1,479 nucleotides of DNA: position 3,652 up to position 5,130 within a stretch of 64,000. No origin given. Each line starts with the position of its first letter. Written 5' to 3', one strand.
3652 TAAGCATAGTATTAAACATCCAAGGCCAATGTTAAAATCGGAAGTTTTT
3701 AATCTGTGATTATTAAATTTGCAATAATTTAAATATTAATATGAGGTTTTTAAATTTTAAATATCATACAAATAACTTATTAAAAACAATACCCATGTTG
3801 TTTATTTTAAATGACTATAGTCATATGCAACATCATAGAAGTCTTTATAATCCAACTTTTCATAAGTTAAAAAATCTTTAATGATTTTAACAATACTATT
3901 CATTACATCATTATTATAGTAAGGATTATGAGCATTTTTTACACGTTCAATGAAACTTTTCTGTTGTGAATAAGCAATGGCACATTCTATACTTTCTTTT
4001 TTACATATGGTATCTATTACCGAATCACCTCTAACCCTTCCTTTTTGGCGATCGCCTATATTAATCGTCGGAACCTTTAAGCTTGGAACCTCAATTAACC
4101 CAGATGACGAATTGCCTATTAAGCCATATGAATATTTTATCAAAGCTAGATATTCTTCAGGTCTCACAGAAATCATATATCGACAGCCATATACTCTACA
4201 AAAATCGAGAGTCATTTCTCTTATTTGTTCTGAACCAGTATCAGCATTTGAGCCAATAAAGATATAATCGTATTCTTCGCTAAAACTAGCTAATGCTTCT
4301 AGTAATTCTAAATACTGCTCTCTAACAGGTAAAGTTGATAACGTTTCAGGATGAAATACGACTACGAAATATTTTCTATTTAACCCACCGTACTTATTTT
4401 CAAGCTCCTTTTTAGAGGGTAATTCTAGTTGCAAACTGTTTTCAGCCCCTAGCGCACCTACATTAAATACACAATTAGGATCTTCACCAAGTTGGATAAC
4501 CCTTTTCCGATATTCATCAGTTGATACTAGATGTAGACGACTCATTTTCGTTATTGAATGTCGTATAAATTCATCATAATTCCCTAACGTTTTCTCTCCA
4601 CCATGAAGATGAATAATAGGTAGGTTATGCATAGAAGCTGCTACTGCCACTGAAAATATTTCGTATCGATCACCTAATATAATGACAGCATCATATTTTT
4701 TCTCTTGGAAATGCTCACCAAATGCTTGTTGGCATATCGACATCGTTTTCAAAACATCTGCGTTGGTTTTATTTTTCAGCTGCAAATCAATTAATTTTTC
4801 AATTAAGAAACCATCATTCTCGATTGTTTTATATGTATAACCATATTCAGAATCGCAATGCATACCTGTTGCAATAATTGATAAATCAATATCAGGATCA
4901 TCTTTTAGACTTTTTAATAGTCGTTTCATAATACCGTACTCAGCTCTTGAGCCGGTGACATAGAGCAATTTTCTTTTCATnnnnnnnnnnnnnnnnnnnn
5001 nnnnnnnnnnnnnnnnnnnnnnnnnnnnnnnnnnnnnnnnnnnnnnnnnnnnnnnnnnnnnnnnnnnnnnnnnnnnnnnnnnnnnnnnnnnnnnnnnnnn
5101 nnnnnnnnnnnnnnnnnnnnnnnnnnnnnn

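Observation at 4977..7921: NeuA carries a C-terminal SGNH-like esterase domain alongside a NeuD acetyltransferase: possible O-acetylated sialic acid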

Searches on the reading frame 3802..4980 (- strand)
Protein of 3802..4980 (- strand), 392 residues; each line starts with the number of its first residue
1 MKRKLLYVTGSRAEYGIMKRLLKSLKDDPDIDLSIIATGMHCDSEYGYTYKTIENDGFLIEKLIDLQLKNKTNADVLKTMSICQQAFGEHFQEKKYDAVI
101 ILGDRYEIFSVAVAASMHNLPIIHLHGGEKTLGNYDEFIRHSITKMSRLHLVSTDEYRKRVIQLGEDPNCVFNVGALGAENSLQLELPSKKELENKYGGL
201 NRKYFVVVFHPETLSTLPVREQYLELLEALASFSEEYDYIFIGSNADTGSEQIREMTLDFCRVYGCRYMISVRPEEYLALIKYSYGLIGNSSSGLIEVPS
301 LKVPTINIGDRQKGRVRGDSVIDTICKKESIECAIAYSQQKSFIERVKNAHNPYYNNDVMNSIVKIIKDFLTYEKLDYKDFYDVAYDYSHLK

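Call 4: search_protein_families(library=pfam, proteins=[window:3802-4980:-], max_evalue=0.01)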
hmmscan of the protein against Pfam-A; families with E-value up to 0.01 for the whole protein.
window:3802-4980:- (392 aa): 1 family
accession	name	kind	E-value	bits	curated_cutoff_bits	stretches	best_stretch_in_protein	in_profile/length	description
PF02350.25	Epimerase_2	-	3.4e-73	246.9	30.6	1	24-368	2-347/347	UDP-N-acetylglucosamine 2-epimerase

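Call 5: search_protein_families(library=ncbifam, proteins=[window:3802-4980:-], max_evalue=0.01)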
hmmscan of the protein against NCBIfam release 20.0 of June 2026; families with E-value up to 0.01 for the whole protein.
window:3802-4980:- (392 aa): 2 families
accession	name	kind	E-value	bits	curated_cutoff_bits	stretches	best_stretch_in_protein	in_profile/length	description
TIGR03568.1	NeuC_NnaA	equivalog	1.8e-133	445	235.9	1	3-367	1-365/365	UDP-N-acetylglucosamine 2-epimerase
TIGR00236.1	wecB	equivalog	2.3e-17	63.2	210.15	1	4-368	2-363/366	non-hydrolyzing UDP-N-acetylglucosamine 2-epimerase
